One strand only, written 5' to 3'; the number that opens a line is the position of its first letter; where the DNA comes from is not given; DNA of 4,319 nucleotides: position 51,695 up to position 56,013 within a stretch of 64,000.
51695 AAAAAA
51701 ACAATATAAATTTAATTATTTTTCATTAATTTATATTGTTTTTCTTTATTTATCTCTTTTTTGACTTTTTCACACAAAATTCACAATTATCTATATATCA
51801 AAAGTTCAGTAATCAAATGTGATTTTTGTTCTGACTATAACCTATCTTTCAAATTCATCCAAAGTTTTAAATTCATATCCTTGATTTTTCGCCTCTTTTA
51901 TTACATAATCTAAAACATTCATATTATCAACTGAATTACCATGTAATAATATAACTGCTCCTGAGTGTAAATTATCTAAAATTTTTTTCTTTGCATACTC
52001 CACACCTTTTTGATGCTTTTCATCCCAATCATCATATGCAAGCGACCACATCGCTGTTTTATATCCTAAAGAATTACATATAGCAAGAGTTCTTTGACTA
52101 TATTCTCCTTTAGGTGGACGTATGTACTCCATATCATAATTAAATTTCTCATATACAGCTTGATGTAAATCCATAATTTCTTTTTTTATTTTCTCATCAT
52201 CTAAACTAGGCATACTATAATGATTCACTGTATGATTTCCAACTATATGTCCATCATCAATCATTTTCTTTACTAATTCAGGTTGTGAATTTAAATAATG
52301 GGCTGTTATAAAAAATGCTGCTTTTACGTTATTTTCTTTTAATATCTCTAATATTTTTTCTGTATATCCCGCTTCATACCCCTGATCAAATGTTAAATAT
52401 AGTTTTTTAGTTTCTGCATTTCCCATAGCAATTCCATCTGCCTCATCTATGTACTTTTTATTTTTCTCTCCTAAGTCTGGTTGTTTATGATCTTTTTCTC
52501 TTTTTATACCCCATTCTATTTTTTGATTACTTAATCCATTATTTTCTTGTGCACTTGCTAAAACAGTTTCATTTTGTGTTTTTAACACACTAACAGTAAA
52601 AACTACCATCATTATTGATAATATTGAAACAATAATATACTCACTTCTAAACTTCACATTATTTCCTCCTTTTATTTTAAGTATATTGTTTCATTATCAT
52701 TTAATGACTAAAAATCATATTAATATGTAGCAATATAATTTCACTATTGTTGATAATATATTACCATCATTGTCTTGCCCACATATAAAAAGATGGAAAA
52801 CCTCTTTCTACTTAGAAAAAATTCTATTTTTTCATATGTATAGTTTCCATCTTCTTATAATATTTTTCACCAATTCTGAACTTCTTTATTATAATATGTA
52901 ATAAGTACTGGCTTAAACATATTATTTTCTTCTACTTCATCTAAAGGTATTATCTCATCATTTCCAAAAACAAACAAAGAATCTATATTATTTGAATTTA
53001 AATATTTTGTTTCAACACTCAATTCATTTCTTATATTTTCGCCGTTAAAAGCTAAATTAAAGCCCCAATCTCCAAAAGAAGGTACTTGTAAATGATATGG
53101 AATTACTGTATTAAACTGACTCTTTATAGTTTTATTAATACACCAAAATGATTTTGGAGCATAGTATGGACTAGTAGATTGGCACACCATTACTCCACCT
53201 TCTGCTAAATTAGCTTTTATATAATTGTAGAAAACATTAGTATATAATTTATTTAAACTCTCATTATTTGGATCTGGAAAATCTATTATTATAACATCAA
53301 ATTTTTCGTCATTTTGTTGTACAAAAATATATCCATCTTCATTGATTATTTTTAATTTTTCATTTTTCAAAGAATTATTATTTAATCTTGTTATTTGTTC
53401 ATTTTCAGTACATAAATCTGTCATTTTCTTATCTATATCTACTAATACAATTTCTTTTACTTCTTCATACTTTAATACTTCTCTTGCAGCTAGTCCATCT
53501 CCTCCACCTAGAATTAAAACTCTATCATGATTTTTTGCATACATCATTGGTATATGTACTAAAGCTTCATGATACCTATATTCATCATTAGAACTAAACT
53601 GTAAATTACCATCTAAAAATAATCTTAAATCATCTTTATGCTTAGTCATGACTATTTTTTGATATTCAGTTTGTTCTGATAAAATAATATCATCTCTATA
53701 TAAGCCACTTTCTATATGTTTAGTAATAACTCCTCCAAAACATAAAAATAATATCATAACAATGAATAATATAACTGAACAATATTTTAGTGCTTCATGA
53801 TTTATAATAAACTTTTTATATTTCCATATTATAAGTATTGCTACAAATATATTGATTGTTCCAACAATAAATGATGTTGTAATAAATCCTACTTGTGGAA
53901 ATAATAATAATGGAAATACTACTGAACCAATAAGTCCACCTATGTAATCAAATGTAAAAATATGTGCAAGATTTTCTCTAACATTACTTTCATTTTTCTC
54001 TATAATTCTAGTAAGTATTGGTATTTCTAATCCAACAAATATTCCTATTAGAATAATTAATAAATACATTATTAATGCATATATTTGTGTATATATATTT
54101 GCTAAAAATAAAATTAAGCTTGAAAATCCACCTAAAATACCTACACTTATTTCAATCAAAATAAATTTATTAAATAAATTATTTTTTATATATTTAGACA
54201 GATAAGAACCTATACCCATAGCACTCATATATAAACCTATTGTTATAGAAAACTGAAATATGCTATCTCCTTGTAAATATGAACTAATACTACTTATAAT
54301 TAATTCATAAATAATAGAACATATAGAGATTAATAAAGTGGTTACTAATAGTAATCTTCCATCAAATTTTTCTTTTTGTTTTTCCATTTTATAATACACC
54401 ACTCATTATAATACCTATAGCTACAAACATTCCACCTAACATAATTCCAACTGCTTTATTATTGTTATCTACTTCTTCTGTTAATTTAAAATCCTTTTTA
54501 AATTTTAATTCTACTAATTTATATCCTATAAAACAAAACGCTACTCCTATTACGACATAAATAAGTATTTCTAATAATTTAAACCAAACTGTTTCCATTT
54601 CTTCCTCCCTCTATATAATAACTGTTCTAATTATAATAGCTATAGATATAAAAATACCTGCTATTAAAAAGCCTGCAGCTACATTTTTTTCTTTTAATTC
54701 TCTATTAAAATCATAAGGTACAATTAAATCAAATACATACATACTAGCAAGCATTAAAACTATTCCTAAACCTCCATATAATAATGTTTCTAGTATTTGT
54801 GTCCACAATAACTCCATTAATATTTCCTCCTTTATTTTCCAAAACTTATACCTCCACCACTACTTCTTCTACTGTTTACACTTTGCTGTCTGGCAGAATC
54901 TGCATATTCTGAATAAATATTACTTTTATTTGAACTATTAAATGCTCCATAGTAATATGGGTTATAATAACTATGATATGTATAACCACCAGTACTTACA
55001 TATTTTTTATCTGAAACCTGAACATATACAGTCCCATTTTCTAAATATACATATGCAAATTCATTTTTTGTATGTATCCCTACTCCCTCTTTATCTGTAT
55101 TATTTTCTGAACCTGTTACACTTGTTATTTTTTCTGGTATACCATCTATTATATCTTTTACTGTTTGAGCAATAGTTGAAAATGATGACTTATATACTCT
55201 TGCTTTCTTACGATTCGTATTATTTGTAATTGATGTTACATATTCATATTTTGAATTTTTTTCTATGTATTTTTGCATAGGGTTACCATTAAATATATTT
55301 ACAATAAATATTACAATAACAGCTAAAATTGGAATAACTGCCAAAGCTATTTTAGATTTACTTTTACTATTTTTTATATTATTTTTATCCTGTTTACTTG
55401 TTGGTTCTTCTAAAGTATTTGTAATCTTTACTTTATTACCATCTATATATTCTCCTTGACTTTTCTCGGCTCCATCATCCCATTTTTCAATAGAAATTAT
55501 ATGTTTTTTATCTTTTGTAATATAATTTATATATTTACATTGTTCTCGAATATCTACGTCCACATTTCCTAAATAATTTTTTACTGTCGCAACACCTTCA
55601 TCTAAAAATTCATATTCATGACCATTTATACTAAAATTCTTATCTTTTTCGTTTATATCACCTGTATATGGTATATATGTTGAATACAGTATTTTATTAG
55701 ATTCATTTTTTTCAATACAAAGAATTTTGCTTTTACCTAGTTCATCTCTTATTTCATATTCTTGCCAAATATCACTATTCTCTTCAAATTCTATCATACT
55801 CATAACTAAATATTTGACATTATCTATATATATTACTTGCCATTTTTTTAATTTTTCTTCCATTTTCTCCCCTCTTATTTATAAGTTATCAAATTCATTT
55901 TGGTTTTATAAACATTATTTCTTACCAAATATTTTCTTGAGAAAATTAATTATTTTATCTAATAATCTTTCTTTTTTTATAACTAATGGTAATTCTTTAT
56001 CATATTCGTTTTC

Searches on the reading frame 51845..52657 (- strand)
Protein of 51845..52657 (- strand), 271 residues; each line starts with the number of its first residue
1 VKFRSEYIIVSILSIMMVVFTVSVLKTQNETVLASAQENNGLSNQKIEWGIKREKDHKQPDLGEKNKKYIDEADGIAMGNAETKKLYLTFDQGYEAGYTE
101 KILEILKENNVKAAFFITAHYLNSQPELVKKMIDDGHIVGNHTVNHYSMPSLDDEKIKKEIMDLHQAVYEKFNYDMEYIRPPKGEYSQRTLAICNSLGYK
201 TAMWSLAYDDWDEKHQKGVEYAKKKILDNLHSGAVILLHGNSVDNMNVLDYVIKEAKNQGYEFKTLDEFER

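Call 84: search_protein_families(library=pfam, proteins=[window:51845-52657:-], max_evalue=0.00001)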
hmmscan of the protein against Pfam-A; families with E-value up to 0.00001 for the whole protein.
window:51845-52657:- (271 aa): 1 family
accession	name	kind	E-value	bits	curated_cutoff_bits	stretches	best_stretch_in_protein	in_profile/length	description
PF01522.26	Polysacc_deac_1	-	1.1e-35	122.8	23.1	1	80-201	3-123/124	Polysaccharide deacetylase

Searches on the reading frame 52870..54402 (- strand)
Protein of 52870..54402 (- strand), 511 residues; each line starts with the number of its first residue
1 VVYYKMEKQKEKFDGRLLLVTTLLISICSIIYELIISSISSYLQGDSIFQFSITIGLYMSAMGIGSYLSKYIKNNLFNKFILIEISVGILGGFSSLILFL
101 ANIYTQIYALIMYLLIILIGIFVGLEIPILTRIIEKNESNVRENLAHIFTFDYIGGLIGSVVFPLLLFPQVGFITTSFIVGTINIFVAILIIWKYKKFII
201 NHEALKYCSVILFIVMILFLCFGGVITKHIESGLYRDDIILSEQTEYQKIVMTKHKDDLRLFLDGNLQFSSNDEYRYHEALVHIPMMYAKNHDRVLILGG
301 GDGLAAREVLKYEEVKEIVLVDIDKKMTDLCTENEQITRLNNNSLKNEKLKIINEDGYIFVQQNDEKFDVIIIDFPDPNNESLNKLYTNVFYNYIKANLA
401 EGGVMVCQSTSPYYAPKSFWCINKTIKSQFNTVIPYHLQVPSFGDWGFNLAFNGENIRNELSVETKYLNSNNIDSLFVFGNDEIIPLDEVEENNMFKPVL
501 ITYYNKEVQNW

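Call 84: search_protein_families(library=pfam, proteins=[window:52870-54402:-], max_evalue=0.00001)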
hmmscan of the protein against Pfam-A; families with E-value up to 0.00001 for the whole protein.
window:52870-54402:- (511 aa): 1 family
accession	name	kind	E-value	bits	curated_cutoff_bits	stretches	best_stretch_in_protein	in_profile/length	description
PF01564.23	Spermine_synth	-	7.4e-44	150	22.9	1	275-456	2-179/186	Spermine/spermidine synthase domain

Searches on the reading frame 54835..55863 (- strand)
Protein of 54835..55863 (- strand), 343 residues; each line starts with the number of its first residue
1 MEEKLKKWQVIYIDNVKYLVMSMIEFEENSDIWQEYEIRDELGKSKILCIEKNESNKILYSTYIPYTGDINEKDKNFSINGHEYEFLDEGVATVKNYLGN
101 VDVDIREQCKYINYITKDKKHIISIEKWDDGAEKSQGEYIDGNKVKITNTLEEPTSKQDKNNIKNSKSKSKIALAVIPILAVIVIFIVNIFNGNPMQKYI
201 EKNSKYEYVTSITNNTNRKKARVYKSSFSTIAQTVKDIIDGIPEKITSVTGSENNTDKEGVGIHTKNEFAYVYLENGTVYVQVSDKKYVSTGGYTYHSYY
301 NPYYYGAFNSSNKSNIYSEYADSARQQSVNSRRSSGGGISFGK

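Call 84: search_protein_families(library=pfam, proteins=[window:54835-55863:-], max_evalue=0.00001)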
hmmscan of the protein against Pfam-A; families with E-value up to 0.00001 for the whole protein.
window:54835-55863:- (343 aa): 1 family
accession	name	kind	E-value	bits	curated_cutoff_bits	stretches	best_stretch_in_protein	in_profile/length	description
PF13785.11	DUF4178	-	8.1e-14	52.4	25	1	10-141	5-135/136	Domain of unknown function (DUF4178)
